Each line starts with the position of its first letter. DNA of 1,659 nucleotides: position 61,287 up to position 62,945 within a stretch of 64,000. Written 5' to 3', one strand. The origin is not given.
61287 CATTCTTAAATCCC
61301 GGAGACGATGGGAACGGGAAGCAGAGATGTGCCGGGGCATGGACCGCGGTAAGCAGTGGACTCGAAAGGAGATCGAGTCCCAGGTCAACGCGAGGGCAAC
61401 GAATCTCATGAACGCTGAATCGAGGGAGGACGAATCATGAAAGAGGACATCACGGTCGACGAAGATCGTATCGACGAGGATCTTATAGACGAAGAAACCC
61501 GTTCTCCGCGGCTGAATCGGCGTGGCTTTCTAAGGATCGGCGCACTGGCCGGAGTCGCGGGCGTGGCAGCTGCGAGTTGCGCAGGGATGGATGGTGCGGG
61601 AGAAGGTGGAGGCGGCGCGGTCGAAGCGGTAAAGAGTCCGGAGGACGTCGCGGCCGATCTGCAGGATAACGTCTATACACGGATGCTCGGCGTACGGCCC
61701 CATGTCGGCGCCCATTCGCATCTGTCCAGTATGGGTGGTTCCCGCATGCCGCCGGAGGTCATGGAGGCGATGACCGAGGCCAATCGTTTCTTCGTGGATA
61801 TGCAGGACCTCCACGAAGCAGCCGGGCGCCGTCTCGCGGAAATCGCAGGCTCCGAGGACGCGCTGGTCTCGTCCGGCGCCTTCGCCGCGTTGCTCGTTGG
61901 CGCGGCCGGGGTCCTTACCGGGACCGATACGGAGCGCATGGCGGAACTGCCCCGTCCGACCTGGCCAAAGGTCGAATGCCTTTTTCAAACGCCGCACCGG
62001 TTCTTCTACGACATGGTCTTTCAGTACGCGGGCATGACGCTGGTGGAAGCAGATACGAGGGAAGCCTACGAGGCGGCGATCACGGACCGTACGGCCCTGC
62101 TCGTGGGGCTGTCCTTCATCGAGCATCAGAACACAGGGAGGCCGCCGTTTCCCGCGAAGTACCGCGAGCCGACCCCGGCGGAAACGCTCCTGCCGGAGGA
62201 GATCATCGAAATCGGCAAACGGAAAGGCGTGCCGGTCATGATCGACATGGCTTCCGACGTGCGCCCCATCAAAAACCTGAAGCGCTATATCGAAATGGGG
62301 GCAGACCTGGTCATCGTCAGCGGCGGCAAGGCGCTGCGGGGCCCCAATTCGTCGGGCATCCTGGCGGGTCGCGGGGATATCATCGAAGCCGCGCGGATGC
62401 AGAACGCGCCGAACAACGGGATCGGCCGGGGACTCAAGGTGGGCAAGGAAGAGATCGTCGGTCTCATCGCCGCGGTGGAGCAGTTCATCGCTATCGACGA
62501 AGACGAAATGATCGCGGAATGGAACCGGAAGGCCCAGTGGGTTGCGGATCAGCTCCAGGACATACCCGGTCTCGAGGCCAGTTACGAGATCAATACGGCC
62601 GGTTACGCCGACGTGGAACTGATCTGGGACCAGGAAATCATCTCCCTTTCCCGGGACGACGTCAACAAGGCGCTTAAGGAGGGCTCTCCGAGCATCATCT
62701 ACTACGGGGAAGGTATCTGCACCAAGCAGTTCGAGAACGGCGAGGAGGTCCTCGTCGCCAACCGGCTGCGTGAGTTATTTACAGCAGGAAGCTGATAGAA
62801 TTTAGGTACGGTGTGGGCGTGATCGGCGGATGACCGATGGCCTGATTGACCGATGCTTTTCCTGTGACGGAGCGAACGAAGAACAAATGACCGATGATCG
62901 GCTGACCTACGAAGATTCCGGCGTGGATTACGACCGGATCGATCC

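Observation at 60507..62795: Periplasm-targeted trio: signal-peptide RidA, YkgJ Cys-cluster protein, and a Tat-signal SelA-like PLP enzyme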

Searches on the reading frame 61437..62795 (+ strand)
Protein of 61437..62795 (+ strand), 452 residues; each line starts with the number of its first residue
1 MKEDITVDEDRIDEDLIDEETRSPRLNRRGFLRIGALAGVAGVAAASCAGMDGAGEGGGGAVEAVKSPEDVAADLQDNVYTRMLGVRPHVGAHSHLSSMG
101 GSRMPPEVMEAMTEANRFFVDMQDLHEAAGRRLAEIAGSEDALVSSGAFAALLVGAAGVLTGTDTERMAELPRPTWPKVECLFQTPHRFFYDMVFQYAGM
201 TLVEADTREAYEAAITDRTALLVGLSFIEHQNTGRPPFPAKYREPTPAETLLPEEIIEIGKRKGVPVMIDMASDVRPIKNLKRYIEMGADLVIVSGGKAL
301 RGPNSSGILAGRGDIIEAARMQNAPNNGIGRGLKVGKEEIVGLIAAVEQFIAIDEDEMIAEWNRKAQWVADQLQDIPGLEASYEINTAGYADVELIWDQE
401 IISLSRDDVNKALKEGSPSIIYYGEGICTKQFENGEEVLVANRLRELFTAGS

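Call 3: search_protein_families(library=pfam, proteins=[window:61437-62795:+], max_evalue=0.01)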
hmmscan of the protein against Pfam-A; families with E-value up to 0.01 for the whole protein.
window:61437-62795:+ (452 aa): 3 families
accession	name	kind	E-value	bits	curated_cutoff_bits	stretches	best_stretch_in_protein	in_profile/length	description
PF03841.19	SelA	-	2.5e-06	27.2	22.8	1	193-353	106-262/367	L-seryl-tRNA selenium transferase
PF00266.25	Aminotran_5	-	1.8e-05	24.4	21.5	1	254-381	159-299/371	Aminotransferase class-V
PF01212.27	Beta_elim_lyase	-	0.0058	16.4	27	0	254-381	152-273/288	Beta-eliminating lyase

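Call 4: search_protein_families(library=ncbifam, proteins=[window:61437-62795:+], max_evalue=0.01)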
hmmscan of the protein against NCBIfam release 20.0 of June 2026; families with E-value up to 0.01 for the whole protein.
window:61437-62795:+ (452 aa): 6 families
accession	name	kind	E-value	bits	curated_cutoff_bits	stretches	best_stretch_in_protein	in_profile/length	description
TIGR01437.1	selA_rel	subfamily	7.9e-48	163.2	385.3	2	254-421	169-329/363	DgaE family pyridoxal phosphate-dependent ammonia lyase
NF047797.1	glminPNH3LysDgaE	equivalog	6.7e-38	130.6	600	2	254-421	171-328/367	D-glucosaminate-6-phosphate ammonia lyase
TIGR03576.1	pyridox_MJ0158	hypoth_equivalog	2.3e-10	40.2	304.45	1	255-354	159-254/346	TIGR03576 family pyridoxal phosphate-dependent enzyme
TIGR00474.1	selA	equivalog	4.6e-07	29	267.9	1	209-352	202-336/455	L-seryl-tRNA(Sec) selenium transferase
NF041166.1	f2_encap_cargo1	exception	0.00071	18.8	800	1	254-321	406-470/623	family 2A encapsulin nanocompartment cargo protein cysteine desulfurase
NF038083.1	CU044_5270_fam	subfamily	0.0048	16.7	100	0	19-69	20-64/284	CU044_5270 family protein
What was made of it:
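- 61437..62795 (+): Fold-type I PLP enzyme of the DgaE/Cap15/SelA-like superfamily, 452 aa, predicted Tat-exported lipoprotein. NCBIfam and Pfam hits (calls 3, 4).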

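Call 7: find_homologous_proteins(query=window:61437-62795:+)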
Query window:61437-62795:+ (452 aa): 390 proteins with E <= 0.001 among 8000 candidates; the best 120 are listed.
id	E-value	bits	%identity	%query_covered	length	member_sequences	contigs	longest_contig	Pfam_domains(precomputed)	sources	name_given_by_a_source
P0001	2.3e-257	872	87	100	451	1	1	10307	PF03841.20,PF00266.26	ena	-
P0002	1.0e-256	870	87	100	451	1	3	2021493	PF03841.20,PF00266.26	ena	-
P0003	3.0e-256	868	86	100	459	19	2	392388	PF03841.20,PF00266.26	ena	-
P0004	3.1e-256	868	86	100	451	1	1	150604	PF03841.20,PF00266.26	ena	-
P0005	4.5e-256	868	86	100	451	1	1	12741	PF03841.20,PF00266.26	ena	-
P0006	2.5e-254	862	85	100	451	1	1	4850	PF03841.20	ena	-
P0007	7.8e-254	860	87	98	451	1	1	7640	PF03841.20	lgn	-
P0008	2.0e-253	859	87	96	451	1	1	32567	PF03841.20,PF00266.26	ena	-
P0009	1.1e-252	857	85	100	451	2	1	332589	PF03841.20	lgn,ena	-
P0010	1.1e-252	856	85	98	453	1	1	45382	PF03841.20,PF00266.26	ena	-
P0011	8.6e-252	854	87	96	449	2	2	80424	PF03841.20,PF00266.26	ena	-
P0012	1.4e-251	853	84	100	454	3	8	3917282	PF03841.20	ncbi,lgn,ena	-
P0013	2.8e-251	852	86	97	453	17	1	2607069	PF03841.20,PF00266.26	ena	-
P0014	5.1e-251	851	87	96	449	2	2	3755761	PF03841.20,PF00266.26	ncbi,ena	-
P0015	1.2e-228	777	78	96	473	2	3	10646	PF03841.20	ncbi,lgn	-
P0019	3.6e-194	664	68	95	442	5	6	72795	PF03841.20,PF00266.26,PF01053.27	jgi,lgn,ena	jgi:uncharacterized pyridoxal phosphate-dependent enzyme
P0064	2.3e-142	493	55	84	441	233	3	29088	PF01212.28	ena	-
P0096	1.9e-135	470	51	96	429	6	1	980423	PF03841.20,PF00266.26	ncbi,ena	-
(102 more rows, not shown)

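Call 8: search_solved_structures(query=window:61437-62795:+, max_evalue=0.01, show_alignments=2)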
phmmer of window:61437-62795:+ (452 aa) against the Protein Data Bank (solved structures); distinct sequences matched with E-value up to 0.01: 9.
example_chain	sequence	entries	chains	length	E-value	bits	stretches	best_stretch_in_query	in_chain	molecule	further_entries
8t7j_A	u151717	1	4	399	5.9e-42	147.2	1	82-420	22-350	Putative selenocysteine synthase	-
7lc0_A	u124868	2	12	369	1.3e-25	93.3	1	78-447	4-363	Putative selenocysteine synthase (L-seryl-tRNA(Ser) selenium transferase) | D-glucosaminate-6-phosphate ammonia lyase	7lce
8uzw_A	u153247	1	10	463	0.00019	23.6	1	127-350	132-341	L-seryl-tRNA(Sec) selenium transferase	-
3wco_A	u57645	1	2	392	0.00019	23.6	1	249-382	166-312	L-seryl-tRNA(Sec) selenium transferase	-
3w1i_A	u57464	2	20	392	0.00022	23.4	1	251-382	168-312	L-seryl-tRNA(Sec) selenium transferase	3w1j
3wcn_A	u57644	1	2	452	0.00026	23.1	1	249-382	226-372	L-seryl-tRNA(Sec) selenium transferase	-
3w1h_A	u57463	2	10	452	0.00031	22.9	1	249-382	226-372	L-seryl-tRNA(Sec) selenium transferase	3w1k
2aeu_A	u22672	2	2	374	0.002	20.2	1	255-322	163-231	Hypothetical protein MJ0158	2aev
8kg1_A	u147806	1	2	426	0.0031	19.6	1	250-317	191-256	cysteine desulfurase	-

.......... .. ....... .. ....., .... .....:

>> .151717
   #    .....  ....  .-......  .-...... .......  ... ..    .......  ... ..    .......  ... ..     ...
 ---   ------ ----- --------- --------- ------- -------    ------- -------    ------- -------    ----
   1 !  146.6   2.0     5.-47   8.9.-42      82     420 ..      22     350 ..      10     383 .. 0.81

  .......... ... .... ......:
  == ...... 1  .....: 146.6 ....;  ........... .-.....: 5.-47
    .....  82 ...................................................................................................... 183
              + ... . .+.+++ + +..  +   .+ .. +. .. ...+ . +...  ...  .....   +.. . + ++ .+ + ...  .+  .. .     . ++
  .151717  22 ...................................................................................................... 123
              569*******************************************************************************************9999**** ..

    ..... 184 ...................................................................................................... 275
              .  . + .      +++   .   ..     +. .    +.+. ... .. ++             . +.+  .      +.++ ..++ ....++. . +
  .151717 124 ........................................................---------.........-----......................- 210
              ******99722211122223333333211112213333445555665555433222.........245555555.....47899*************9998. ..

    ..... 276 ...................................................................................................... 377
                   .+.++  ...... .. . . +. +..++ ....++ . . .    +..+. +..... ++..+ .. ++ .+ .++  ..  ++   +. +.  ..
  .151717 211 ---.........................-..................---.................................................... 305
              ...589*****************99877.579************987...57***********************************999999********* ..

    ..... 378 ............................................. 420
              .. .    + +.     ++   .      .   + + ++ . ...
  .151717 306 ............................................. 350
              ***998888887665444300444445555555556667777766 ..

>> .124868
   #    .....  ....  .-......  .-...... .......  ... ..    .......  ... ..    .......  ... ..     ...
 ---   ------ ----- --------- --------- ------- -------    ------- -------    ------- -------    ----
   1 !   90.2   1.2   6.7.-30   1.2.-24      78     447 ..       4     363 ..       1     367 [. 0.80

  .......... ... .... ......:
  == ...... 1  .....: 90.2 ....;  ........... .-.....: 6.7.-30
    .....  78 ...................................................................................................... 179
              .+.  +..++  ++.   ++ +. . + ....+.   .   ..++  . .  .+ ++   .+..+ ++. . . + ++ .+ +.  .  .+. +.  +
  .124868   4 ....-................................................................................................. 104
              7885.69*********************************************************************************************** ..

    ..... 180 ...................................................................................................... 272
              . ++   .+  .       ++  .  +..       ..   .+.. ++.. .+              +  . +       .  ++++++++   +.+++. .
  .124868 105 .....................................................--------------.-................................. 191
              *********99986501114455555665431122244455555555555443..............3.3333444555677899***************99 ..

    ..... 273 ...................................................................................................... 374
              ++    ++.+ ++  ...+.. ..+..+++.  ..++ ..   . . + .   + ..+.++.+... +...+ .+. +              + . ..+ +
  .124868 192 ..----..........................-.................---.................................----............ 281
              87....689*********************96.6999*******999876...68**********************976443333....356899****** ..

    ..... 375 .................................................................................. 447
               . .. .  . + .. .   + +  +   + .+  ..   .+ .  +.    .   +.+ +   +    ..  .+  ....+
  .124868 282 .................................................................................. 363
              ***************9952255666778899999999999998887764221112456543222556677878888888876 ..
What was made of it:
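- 61437..62795 (+): PDB sequence hits: 8T7J 5.9e-42, 7LC0 1.3e-25 (call 8).
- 62328..62330 (+): Codon of Lys298, the predicted PLP Schiff-base lysine (motif SGGK). Aligned with DgaE Lys213 and the Cap15 SGPK lysine (call 8).
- On DgaE family PLP ammonia-lyase (TIGR01437 / NF047797): In the HMMER pairwise alignment the two His align to Tyr-Arg (call 8).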

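Call 12: find_related_loci(query=A1, collection=genome_contigs, flank=8000)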
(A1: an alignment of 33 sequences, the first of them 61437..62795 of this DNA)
Query A1 (452 aa) in genome_contigs; peptide patterns used: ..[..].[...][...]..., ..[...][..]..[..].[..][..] (x = any residue, [..] = any of these).
155 stretches matched a pattern; 114 encode a relative of the query (tblastn E <= 1e-3); the best 80 are kept; 80 distinct loci.
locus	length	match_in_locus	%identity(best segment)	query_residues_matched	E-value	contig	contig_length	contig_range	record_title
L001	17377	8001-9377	86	1-452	0e+0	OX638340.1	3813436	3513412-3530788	MAG: uncultured Gemmatimonadota bacterium isolate 6ed59a95-0d5b-4630-9937-108f2708d2fb genome assembly, chromosome: 1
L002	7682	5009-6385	85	1-452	0e+0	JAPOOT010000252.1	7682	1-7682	MAG: Gemmatimonadetes bacterium isolate APA_bin_41 c_000000403305, whole genome shotgun sequence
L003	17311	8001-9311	87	18-452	0e+0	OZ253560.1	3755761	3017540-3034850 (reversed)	MAG: bacterium isolate 97c2cdc3-07c5-4390-9168-6b920e0bec44 genome assembly, chromosome: 1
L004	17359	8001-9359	84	1-451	0e+0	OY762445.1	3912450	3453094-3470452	MAG: bacterium isolate 4d88f91b-64ba-49ef-9c7d-4906d56127d1 genome assembly, chromosome: 1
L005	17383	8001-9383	75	1-452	0e+0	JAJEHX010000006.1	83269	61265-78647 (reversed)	MAG: Candidatus Latescibacterota bacterium isolate p16x63bins.21 k141_355670, whole genome shotgun sequence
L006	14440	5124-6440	64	3-448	0e+0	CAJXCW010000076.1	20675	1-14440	TPA_asm: uncultured bacterium isolate ERR599008_bin.45_MetaBAT_v2.12.1_MAG genome assembly, contig: NODE_2653_length_206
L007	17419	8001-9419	64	1-452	0e+0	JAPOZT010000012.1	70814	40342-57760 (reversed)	MAG: Gemmatimonadetes bacterium isolate IRC1_bin_16 NODE_363_length_70814_cov_20.3765, whole genome shotgun sequence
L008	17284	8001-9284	71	22-452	0e+0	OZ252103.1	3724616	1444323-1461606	MAG: bacterium isolate 8b9b2d7a-c40d-4f90-8ad6-3455a0001c0c genome assembly, chromosome: 1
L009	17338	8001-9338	69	6-452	0e+0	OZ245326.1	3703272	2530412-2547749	MAG: bacterium isolate 5c86cc85-80a8-49d9-b8ce-0f4659ada66a genome assembly, chromosome: 1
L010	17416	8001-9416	65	1-452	0e+0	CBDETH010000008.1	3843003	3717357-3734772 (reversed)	MAG: bacterium isolate a37c322d-fd18-4de0-acdf-9ec38001f2fc genome assembly, contig: contig_8, whole genome shotgun sequ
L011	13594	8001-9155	73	68-452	0e+0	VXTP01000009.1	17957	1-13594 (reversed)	MAG: Gemmatimonadetes bacterium isolate SB0665_bin_8 NODE_1423_length_17957_cov_12.132108, whole genome shotgun sequence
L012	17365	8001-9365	66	1-449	0e+0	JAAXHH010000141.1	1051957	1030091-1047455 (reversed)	MAG: Candidatus Latescibacterota bacterium isolate Plut_88884 unfiltered_Plut_88884_genomic_contig_92112, whole genome s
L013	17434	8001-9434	65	1-452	0e+0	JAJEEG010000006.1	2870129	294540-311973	MAG: Candidatus Latescibacterota bacterium isolate p16x34bins.14 k141_287726, whole genome shotgun sequence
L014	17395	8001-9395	64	10-452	0e+0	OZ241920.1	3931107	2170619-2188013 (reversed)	MAG: bacterium isolate c159a2c7-7ae9-43f8-b1c6-a8821b09048b genome assembly, chromosome: 1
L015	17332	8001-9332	67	22-448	0e+0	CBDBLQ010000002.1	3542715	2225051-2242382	MAG: bacterium isolate 7e3eab2d-bf14-4947-a8f9-fc6ddb354d52 genome assembly, contig: contig_2, whole genome shotgun sequ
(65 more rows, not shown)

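Call 14: find_encoding_contigs(protein=P0064, flank=6000, max_places=4)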
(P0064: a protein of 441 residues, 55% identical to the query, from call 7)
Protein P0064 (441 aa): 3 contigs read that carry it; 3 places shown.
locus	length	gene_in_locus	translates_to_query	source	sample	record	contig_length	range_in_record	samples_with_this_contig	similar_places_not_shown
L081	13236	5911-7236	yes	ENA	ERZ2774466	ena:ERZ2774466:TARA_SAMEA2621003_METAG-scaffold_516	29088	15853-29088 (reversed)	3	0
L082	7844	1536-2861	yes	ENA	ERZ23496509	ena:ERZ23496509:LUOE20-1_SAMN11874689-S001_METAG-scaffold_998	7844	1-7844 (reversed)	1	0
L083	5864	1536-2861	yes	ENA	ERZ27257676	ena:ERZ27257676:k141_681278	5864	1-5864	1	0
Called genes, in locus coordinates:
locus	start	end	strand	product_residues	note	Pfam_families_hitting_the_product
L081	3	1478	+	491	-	?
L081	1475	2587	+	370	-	PF06267:DUF1028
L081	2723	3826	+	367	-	PF08450:SGL (faint), PF01436:NHL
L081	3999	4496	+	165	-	PF13924:Lipocalin_5 (weak)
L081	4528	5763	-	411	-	PF00266:Aminotran_5, PF01053:Cys_Met_Meta_PP (weak)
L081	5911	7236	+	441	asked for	PF01212:Beta_elim_lyase (faint)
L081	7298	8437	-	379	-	PF10282:Lactonase (faint)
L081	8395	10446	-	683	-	PF08309:LVIVD (faint)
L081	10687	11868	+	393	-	PF01436:NHL (weak), PF17170:DUF5128 (weak)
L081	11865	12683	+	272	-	PF13442:Cytochrome_CBB3, PF00034:Cytochrom_C (weak)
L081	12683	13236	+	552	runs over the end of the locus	PF01011:PQQ, PF13360:PQQ_2, PF13570:Beta-prop_ACSF4 (weak), PF01011:PQQ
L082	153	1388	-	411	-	PF00266:Aminotran_5, PF01053:Cys_Met_Meta_PP (weak)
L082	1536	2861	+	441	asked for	PF01212:Beta_elim_lyase (faint)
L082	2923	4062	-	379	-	PF10282:Lactonase (faint)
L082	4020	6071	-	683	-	PF08309:LVIVD (faint)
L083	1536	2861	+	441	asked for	PF01212:Beta_elim_lyase (faint)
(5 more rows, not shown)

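Call 15: find_encoding_contigs(protein=P0096, flank=6000, max_places=4)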
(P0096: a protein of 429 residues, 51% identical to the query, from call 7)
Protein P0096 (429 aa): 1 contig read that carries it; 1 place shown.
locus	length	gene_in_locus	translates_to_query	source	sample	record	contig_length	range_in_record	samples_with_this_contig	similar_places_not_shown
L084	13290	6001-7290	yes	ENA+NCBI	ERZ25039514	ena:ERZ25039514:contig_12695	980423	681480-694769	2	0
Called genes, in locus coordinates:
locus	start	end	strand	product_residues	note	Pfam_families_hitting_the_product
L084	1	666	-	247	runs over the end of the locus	-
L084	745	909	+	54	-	-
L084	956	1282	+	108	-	-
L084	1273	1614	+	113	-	-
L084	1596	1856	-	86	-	-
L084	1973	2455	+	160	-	-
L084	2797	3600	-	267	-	-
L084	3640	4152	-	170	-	-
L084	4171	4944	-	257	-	-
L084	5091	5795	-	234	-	PF13398:Peptidase_M50B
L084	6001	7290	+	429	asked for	PF03841:SelA (faint), PF00266:Aminotran_5 (faint)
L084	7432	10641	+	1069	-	PF02012:BNR (faint), PF15902:Sortilin-Vps10 (weak)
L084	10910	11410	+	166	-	-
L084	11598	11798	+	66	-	-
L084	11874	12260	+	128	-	-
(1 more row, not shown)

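Call 16: find_encoding_contigs(protein=P0012, flank=8000, max_places=3)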
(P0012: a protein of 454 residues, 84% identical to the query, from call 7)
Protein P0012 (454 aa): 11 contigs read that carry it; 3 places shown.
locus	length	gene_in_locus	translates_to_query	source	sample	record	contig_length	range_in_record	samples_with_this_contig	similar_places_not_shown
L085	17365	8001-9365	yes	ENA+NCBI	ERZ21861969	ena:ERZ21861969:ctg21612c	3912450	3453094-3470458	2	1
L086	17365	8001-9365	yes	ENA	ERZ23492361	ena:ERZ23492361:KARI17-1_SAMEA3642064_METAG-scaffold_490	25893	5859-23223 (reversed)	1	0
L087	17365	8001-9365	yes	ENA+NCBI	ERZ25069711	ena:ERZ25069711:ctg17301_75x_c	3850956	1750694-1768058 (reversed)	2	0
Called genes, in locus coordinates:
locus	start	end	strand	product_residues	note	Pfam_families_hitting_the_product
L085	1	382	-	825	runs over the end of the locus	PF19838:LptD_2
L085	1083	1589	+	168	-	-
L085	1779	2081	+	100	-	-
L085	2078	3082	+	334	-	-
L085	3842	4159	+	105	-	-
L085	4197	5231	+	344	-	PF01391:Collagen (weak), PF13365:Trypsin_2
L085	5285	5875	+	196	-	-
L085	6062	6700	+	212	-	PF01042:Ribonuc_L-PSP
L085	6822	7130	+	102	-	PF10805:DUF2730 (weak)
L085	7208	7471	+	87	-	-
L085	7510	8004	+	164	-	PF03692:CxxCxxCC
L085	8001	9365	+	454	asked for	PF03841:SelA (weak)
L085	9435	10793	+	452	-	PF00586:AIRS, PF02769:AIRS_C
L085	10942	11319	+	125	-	-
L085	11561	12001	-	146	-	PF06271:RDD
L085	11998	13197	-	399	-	PF02746:MR_MLE_N, PF13378:MR_MLE_C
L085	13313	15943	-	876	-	PF00246:Peptidase_M14, PF14258:DUF4350 (weak)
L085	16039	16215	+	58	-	-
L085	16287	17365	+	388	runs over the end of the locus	PF03435:Sacchrp_dh_NADP (weak), PF16653:Sacchrp_dh_C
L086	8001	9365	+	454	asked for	PF03841:SelA (weak)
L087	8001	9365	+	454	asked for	PF03841:SelA (weak)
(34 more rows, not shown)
